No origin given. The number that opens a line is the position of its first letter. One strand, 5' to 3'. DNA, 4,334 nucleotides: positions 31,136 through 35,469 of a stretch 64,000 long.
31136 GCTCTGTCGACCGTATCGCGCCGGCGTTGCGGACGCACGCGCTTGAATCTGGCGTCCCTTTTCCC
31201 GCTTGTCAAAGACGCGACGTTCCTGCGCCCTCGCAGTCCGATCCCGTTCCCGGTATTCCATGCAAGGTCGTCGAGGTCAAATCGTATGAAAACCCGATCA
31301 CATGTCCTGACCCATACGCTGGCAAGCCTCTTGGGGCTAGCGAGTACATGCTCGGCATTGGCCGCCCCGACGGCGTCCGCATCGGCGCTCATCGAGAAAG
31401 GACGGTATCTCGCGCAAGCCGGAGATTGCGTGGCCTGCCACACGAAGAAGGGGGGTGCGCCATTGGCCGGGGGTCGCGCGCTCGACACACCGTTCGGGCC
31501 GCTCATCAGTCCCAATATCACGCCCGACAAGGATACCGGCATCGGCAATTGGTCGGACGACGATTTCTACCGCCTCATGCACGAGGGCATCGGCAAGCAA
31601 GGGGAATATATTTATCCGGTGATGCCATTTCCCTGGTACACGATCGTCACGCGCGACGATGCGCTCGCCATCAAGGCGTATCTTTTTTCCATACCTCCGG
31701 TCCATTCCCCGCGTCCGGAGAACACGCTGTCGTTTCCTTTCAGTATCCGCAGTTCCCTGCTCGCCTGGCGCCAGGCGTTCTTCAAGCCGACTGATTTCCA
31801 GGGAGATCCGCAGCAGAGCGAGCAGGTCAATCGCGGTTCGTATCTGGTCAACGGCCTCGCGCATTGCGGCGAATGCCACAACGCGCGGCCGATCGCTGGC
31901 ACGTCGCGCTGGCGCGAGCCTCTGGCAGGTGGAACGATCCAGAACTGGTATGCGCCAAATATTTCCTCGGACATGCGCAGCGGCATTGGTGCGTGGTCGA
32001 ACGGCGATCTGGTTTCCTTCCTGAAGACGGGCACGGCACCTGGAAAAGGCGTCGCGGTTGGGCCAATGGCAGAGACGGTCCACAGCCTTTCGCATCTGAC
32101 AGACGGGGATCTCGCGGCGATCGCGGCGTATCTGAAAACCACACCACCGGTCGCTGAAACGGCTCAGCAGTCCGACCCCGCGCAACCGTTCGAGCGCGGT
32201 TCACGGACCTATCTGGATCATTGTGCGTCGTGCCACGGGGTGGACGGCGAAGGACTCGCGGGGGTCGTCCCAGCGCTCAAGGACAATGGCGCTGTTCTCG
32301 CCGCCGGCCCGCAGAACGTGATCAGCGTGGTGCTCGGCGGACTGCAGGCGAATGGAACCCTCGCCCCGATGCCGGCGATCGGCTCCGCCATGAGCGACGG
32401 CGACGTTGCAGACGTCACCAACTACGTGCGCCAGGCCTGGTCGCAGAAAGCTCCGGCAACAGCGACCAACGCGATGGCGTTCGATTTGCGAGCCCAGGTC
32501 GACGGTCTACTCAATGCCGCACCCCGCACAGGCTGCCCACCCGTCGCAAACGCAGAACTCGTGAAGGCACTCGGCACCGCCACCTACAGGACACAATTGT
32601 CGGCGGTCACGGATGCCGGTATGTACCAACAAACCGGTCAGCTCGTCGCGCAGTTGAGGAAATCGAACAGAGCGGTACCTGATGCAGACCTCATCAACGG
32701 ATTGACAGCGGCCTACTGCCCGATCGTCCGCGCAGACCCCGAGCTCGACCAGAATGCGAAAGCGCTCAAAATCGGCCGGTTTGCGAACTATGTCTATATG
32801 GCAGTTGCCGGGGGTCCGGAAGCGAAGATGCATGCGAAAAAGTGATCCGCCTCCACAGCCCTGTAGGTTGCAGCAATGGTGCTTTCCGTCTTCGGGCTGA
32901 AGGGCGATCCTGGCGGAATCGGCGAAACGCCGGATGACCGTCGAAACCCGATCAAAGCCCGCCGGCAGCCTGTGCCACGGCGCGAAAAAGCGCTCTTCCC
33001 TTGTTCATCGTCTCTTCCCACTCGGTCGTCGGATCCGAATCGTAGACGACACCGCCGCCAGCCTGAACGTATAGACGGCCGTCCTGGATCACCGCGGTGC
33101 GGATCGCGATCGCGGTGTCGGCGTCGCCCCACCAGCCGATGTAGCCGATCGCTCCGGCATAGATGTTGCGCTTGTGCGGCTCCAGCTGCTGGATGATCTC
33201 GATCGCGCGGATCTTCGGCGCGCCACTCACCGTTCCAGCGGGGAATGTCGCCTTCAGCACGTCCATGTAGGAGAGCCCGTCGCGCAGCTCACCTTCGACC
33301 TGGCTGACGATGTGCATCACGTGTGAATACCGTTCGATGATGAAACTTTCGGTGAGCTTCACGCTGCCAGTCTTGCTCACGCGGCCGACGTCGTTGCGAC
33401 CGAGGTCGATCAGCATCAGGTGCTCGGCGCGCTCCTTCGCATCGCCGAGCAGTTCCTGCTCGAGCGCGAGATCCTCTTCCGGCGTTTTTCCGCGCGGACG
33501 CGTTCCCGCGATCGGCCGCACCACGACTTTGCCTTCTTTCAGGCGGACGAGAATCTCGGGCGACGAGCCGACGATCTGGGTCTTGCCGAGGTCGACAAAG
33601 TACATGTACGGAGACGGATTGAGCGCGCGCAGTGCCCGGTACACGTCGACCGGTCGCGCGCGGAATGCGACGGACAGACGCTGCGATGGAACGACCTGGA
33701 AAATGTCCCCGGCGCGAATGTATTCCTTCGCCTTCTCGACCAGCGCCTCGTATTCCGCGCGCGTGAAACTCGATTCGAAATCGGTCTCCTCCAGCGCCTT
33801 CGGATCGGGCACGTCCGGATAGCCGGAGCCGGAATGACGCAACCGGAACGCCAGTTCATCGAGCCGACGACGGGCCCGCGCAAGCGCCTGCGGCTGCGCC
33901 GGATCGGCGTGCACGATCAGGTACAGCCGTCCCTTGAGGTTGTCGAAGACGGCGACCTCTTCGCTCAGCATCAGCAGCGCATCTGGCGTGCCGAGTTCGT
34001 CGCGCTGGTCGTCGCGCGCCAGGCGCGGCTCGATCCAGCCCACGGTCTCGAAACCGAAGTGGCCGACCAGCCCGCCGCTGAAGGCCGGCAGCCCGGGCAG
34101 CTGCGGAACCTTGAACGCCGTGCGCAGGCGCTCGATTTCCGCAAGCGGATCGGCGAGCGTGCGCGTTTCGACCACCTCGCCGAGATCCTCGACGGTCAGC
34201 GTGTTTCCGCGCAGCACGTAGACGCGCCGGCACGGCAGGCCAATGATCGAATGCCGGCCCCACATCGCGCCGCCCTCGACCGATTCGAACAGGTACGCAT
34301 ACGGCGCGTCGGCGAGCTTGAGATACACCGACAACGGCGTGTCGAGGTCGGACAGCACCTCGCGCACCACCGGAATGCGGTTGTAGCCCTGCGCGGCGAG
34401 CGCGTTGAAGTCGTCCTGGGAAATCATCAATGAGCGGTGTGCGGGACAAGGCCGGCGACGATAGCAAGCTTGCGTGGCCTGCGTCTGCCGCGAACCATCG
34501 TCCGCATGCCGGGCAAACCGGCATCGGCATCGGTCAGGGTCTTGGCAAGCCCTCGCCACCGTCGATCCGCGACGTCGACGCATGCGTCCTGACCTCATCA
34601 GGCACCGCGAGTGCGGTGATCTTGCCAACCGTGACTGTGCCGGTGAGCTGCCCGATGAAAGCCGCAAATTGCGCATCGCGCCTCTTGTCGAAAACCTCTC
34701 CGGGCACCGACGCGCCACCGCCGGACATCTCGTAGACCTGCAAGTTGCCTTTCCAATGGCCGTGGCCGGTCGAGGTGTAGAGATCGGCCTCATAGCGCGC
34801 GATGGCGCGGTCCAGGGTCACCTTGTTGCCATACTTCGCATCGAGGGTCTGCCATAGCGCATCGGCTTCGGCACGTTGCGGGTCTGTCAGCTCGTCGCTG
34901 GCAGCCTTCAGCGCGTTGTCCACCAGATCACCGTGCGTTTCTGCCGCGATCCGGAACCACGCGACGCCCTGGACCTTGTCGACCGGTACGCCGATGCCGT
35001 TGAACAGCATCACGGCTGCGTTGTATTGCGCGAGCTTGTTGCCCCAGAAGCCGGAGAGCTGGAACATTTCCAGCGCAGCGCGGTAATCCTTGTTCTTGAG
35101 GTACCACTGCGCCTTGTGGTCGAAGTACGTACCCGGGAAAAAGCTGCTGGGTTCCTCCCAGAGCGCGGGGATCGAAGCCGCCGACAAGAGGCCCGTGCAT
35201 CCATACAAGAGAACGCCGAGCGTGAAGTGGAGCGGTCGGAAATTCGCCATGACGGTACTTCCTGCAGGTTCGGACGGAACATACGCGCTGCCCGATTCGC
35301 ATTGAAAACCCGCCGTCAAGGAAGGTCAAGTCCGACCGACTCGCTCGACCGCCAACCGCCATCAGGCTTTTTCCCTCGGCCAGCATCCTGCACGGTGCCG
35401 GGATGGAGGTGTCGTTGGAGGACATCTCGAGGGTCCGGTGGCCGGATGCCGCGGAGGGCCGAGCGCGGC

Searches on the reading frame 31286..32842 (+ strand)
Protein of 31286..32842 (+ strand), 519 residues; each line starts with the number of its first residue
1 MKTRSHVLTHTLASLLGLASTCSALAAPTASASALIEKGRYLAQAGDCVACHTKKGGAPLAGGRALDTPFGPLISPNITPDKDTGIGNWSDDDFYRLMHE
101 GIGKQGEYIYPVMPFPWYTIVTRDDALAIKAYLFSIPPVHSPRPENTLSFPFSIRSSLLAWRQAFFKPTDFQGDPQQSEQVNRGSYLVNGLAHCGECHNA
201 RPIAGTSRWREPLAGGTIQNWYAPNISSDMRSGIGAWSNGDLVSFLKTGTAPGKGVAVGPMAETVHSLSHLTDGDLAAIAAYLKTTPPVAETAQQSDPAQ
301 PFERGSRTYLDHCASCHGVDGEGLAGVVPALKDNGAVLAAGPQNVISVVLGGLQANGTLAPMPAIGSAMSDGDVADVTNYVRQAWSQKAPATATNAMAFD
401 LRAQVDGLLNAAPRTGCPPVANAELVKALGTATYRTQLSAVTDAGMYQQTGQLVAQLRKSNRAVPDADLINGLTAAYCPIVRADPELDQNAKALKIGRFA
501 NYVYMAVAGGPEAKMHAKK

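Call 8: search_protein_families(library=ncbifam, proteins=[window:31358-32842:+], max_evalue=0.00001)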
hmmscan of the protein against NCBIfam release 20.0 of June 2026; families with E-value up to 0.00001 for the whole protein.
window:31358-32842:+ (495 aa): 4 families
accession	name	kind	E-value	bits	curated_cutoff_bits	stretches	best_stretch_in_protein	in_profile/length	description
TIGR00782.1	ccoP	equivalog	2.4e-12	46.8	179.95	1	265-368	93-199/285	cytochrome-c oxidase, cbb3-type subunit III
NF011054.0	PRK14486.1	equivalog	4.3e-09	36.3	447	1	273-360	210-290/294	putative bifunctional cbb3-type cytochrome c oxidase subunit II/cytochrome c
NF050122.1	bc1_QcrC_actin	exception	2.9e-07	30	200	0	257-312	21-74/253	cytochrome bc1 complex diheme cytochrome c subunit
TIGR04494.1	c550_PedF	equivalog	2e-06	27.7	122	0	247-358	15-128/133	cytochrome c-550 PedF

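Call 42: search_protein_families(library=pfam, proteins=[window:31286-32842:+], max_evalue=0.001)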
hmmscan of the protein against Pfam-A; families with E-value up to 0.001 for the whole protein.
window:31286-32842:+ (519 aa): 2 families
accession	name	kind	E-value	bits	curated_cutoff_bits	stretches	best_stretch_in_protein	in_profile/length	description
PF00034.26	Cytochrom_C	-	7.2e-24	85.4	21.3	2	303-385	2-90/90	Cytochrome c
PF13442.11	Cytochrome_CBB3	-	1.3e-16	61.1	27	1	302-381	3-68/68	Cytochrome C oxidase, cbb3-type, subunit III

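Call 61: search_solved_structures(query=window:31286-32842:+, max_evalue=0.001)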
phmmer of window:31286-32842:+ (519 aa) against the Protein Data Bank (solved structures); distinct sequences matched with E-value up to 0.001: 35.
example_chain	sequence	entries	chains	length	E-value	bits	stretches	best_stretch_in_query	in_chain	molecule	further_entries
8hdd_B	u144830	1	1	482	1.2e-83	284.7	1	8-395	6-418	Glucose dehydrogenase beta subunit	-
8gy2_B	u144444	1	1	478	1.3e-72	248.4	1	12-396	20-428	Alcohol dehydrogenase (quinone), cytochrome c subunit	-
7w2j_C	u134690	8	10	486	2.9e-68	234.1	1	27-392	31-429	Fructose dehydrogenase cytochrome subunit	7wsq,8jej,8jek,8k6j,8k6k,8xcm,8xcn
9x0q_B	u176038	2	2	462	1.5e-64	221.8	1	12-396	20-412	Alcohol dehydrogenase (quinone), cytochrome c subunit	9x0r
8gy3_A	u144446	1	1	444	4e-63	217.1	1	26-406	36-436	Cytochrome c subunit of aldehyde dehydrogenase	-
9jqa_C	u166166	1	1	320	9.4e-33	116.9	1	173-295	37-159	Fructose dehydrogenase cytochrome subunit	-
8snh_G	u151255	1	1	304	1.1e-08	37.5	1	288-384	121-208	Cbb3-type cytochrome c oxidase subunit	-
3mk7_C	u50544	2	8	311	7.6e-08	34.7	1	290-384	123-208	Cytochrome c oxidase, cbb3-type, subunit P | Cbb3-type cytochrome c oxidase subunit CcoP1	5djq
5obo_A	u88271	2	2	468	3.9e-06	29.1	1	279-389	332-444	Nitrite reductase, copper-containing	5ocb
7r2u_A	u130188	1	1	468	3.9e-06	29.1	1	279-389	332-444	Copper-containing nitrite reductase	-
3ziy_A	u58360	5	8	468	3.9e-06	29.1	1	279-389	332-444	COPPER-CONTAINING NITRITE REDUCTASE | Nitrite reductase, copper-containing | Nitrite reductase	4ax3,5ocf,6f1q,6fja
2yqb_A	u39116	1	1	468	4e-06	29.1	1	279-389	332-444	COPPER-CONTAINING NITRITE REDUCTASE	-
3zbm_A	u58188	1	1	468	4e-06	29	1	279-389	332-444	COPPER-CONTAINING NITRITE REDUCTASE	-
8qgf_A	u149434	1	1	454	4.2e-06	29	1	279-388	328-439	Copper-containing nitrite reductase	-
9fuh_A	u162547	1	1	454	4.2e-06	29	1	279-388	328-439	Copper-containing nitrite reductase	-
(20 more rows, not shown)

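Call 62: find_related_loci(query=window:31286-32842:+, collection=metagenome_contigs, flank=10000)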
Query window:31286-32842:+ (519 aa) in metagenome_contigs; peptide patterns used: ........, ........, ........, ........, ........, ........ (x = any residue, [..] = any of these).
599 stretches matched a pattern (row limit reached: there are more); 161 encode a relative of the query (tblastn E <= 1e-3); the best 80 are kept; 80 distinct loci.
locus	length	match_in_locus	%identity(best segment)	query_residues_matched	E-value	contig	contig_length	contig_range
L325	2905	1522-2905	85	35-496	0e+0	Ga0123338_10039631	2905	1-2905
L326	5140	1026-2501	48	15-514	1e-146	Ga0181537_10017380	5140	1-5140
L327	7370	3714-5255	46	1-504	8e-145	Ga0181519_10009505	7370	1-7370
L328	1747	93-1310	45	28-418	4e-109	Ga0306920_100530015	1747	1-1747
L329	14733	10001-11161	46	28-399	1e-100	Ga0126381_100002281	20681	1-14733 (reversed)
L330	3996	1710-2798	45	36-389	1e-100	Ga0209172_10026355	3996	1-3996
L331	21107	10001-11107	46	31-385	5e-95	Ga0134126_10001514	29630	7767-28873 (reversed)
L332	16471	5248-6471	44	2-388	6e-95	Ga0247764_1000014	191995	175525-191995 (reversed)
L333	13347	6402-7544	45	19-385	1e-94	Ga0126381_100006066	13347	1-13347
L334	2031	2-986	71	36-508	4e-144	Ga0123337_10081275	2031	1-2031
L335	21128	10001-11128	44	26-389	3e-92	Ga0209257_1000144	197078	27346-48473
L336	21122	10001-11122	42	29-393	7e-92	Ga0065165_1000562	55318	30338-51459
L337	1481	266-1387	44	35-394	2e-98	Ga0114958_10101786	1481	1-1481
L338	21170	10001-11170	43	24-392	2e-91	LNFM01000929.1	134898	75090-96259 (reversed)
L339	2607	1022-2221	39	11-398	9e-94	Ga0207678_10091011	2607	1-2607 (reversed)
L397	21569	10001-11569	42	3-517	6e-133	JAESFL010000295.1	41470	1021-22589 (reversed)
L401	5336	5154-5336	70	31-91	7e-22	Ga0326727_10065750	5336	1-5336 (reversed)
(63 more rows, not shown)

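Call 77: search_protein_families(library=pfam, proteins=[L326:2-415:+, L326:2596-3519:+, L326:3633-4295:+, L327:937-1668:-, L327:2241-2645:+, L327:5272-6156:+, L327:6163-6825:-, L397:11733-12722:+, L397:12722-13450:+, L401:4383-5075:-], max_evalue=0.0001)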
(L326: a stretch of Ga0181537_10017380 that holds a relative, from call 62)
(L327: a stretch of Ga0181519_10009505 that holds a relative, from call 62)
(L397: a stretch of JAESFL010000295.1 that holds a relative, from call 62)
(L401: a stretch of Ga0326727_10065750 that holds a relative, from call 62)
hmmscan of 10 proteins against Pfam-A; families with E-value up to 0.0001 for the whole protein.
L326:2-415:+ (138 aa): 2 families
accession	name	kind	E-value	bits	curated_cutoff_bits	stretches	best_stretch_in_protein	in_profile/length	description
PF03653.18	UPF0093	-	1.1e-50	172.1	34.2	1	1-138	11-146/146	Uncharacterised protein family (UPF0093)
PF05425.18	CopD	-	1e-10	42.4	32.1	1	44-135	7-104/105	Copper resistance protein D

L326:2596-3519:+ (308 aa): 1 family
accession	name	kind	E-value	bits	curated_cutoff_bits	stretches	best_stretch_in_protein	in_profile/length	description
PF01226.23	Form_Nir_trans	-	1.3e-48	165.9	34.6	1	32-269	2-239/240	Formate/nitrite transporter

L326:3633-4295:+ (221 aa): 2 families
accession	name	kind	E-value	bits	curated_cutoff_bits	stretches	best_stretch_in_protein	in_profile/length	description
PF07992.20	Pyr_redox_2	-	6.4e-17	62.3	26.1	1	2-197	105-291/291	Pyridine nucleotide-disulphide oxidoreductase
PF13738.12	Pyr_redox_3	-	5.4e-08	32.9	30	1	2-180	130-305/305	Pyridine nucleotide-disulphide oxidoreductase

L327:937-1668:- (244 aa): 1 family
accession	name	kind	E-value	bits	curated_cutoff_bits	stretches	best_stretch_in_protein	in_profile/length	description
PF04172.21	LrgB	-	8.6e-75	251.2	25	1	27-238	1-211/214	LrgB-like family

L327:2241-2645:+ (135 aa): 1 family
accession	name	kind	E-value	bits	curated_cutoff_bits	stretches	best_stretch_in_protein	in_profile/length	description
PF05071.21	NDUFA12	-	3.2e-22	79.6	23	1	26-133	1-98/98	NADH ubiquinone oxidoreductase subunit NDUFA12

L327:5272-6156:+ (295 aa): 1 family
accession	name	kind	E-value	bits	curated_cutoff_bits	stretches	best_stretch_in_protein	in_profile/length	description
PF01226.23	Form_Nir_trans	-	7.1e-51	173.3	34.6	1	45-282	2-239/240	Formate/nitrite transporter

L327:6163-6825:- (221 aa): 1 family
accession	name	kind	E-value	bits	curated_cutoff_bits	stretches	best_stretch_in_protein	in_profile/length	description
PF03588.20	Leu_Phe_trans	-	4.1e-62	209.1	22.7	1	11-183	1-171/171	Leucyl/phenylalanyl-tRNA protein transferase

L397:11733-12722:+ (330 aa): 4 families
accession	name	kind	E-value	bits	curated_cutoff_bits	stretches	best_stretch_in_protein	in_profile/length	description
PF03446.21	NAD_binding_2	-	2e-38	132.4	21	1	3-153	2-153/161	NAD binding domain of 6-phosphogluconate dehydrogenase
PF00393.24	6PGD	-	2.6e-20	73.4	27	1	185-304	1-118/290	6-phosphogluconate dehydrogenase, C-terminal domain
PF03807.23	F420_oxidored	-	2.1e-06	28.7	21.6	1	3-55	2-58/94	NADP oxidoreductase coenzyme F420-dependent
PF02254.24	TrkA_N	-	3.4e-05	24.6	23.8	1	6-46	4-44/116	TrkA-N domain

L397:12722-13450:+ (243 aa): 1 family
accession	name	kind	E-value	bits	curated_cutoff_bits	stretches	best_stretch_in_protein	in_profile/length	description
PF01182.26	Glucosamine_iso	-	3.9e-64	217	27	1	13-234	2-225/225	Glucosamine-6-phosphate isomerases/6-phosphogluconolactonase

L401:4383-5075:- (231 aa): 1 family
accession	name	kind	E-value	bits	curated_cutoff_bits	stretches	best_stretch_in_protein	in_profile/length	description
PF06146.17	PsiE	-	1.1e-10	42.1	23.9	1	88-220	4-121/122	Phosphate-starvation-inducible E family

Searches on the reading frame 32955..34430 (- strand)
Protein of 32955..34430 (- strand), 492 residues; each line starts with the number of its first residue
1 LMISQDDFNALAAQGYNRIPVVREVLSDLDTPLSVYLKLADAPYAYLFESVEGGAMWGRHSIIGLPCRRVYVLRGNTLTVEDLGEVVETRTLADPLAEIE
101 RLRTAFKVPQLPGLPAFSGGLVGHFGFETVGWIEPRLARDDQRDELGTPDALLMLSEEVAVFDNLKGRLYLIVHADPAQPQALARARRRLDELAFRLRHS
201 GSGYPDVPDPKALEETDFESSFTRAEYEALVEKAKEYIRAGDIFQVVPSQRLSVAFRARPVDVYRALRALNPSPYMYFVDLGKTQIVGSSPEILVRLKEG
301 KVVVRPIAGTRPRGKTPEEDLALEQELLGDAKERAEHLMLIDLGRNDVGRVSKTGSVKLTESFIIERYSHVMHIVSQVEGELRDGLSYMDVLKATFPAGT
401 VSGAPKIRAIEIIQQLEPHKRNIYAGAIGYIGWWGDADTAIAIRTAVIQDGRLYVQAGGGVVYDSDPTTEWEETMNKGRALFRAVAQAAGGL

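Call 8: search_protein_families(library=ncbifam, proteins=[window:32955-34430:-], max_evalue=0.00001)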
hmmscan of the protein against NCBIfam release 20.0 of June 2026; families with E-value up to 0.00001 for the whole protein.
window:32955-34430:- (492 aa): 26 families (the best 25 are shown)
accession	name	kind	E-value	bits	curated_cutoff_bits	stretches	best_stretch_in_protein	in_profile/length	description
TIGR00564.1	trpE_most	equivalog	9.5e-166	552.3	517.7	1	28-485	2-454/455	anthranilate synthase component I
NF010086.0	PRK13571.1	equivalog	1.6e-157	525.1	693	1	3-488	9-500/510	anthranilate synthase component I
TIGR01820.1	TrpE-arch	equivalog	1.5e-133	446.4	512.05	1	32-485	1-448/449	anthranilate synthase component I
NF010089.0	PRK13574.1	equivalog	1.2e-103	347.4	527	1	218-485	151-418/421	anthranilate synthase component I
TIGR01824.1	PabB-clade2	equivalog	1.7e-102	343.3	408.55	1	120-481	2-355/355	aminodeoxychorismate synthase, component I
NF006563.0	PRK09070.1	equivalog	3.1e-98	329.3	514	1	38-487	18-446/447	aminodeoxychorismate synthase component I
NF004610.0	PRK05940.1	equivalog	4.3e-98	329.1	568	1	107-487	91-461/467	anthranilate synthase component I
NF010079.0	PRK13564.1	equivalog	2.3e-96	323.7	471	1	98-489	123-515/521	anthranilate synthase component 1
NF010087.0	PRK13572.1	equivalog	7.8e-95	318.1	580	1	31-485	10-431/435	anthranilate synthase component I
NF010082.0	PRK13567.1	equivalog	8.5e-93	311.6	576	1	47-482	26-464/468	anthranilate synthase component I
TIGR00553.1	pabB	equivalog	1.1e-87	294.2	328.4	1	215-480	63-328/329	aminodeoxychorismate synthase component I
TIGR00565.1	trpE_proteo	equivalog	1.4e-79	268.3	494.65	1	108-488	120-496/498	anthranilate synthase component I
NF005698.0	PRK07508.1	equivalog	9.8e-78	261.3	452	1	216-481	108-375/383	aminodeoxychorismate synthase component I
NF012009.0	PRK15465.1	equivalog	3.5e-76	256.5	622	1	36-483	22-449/453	aminodeoxychorismate synthase component 1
NF010081.0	PRK13566.1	equivalog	2.3e-75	254.3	645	1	120-488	158-510/729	anthranilate synthase component I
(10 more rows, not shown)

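Call 11: find_related_loci(query=window:32955-34430:-, collection=genome_contigs, flank=10000)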
Query window:32955-34430:- (492 aa) in genome_contigs; peptide patterns used: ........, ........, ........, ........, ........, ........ (x = any residue, [..] = any of these).
600 stretches matched a pattern (row limit reached: there are more); 589 encode a relative of the query (tblastn E <= 1e-3); the best 80 are kept; 80 distinct loci.
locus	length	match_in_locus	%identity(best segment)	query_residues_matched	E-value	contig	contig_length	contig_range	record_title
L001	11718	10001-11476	80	1-492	0e+0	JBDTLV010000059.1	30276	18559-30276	MAG: Tahibacter sp. isolate cluster3_bin.11 NODE_4529_length_30276_cov_12.138414, whole genome shotgun sequence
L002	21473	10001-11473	80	2-492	0e+0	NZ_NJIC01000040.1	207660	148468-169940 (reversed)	Rhodanobacter sp. PCA2 NODE_2_length_207660_cov_65.722_ID_677, whole genome shotgun sequence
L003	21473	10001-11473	78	2-492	0e+0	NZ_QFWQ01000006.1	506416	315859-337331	Rhodanobacter denitrificans strain Yn1 D70275-2-02_R1_6, whole genome shotgun sequence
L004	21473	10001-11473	76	2-492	0e+0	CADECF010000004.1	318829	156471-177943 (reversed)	MAG: uncultured Xanthomonadaceae bacterium isolate Xanthomonadaceae sp. RBC082 genome assembly, contig: MAG082_4, whole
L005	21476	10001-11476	74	2-492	0e+0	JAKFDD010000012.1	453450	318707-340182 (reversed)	MAG: Arenimonas sp. isolate LC038 contig-124_8, whole genome shotgun sequence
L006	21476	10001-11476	75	2-492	0e+0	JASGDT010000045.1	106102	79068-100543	MAG: Pseudoxanthomonas sp. isolate 5M028 JMF-2106-05-0005A.bin.28_44, whole genome shotgun sequence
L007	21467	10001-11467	75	4-492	0e+0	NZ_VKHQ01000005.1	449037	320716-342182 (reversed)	Cognatiluteimonas profundi strain CHu50b-3-2 contig_5, whole genome shotgun sequence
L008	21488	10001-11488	73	2-492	0e+0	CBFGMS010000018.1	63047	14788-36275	MAG TPA_asm: uncultured Gammaproteobacteria bacterium isolate SRR29873487_binner13_Refined_2 genome assembly, contig: ER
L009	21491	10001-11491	73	1-492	0e+0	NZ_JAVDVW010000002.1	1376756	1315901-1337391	Agrilutibacter niabensis strain BE187 Ga0454541_02, whole genome shotgun sequence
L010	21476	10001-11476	72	1-492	0e+0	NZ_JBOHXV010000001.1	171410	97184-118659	MAG: Stenotrophomonas sp. isolate SE1515_concoct.bin.19 NODE_1_length_171410_cov_2.077316, whole genome shotgun sequence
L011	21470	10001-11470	72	2-492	0e+0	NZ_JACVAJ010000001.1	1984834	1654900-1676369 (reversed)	Pseudoxanthomonas sp. PXM01 NODE_1_length_1984834_cov_39.959631, whole genome shotgun sequence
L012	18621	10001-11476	72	1-492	0e+0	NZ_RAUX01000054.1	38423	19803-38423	Stenotrophomonas maltophilia strain E77 sm-E77_lib12335_66, whole genome shotgun sequence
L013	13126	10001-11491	72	1-492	0e+0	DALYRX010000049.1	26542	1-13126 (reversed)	MAG TPA_asm: Stenotrophomonas sp. isolate CTOTU47363 NODE_88_length_26542_cov_10.857024, whole genome shotgun sequence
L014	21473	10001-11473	65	2-492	0e+0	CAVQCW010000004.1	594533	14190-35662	MAG: uncultured proteobacterium isolate MFD02416.bin.1.30 genome assembly, contig: contig_36937, whole genome shotgun se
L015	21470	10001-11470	64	3-492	0e+0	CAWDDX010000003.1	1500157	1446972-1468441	MAG: uncultured Gammaproteobacteria bacterium isolate MFD05684.bin.1.310 genome assembly, contig: contig_69209, whole ge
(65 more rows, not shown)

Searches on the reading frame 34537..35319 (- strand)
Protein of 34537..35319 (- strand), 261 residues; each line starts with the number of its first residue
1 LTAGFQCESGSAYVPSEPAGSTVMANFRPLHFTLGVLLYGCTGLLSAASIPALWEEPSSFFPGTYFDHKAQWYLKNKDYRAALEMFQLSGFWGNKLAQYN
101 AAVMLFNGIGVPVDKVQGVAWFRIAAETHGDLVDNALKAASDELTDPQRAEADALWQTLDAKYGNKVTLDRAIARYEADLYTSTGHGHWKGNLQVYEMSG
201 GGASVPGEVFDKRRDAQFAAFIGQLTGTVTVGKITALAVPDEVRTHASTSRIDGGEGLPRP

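Call 8: search_protein_families(library=ncbifam, proteins=[window:34537-35319:-], max_evalue=0.00001)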
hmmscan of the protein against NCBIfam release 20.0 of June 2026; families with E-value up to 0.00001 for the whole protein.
window:34537-35319:- (261 aa): 0 families

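Call 42: search_protein_families(library=pfam, proteins=[window:34537-35319:-], max_evalue=0.001)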
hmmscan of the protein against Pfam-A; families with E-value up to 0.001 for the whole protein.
window:34537-35319:- (261 aa): 1 family
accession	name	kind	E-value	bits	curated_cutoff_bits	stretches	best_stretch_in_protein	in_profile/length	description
PF08238.18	Sel1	-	2.7e-08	34.5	30.7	1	97-127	3-33/36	Sel1 repeat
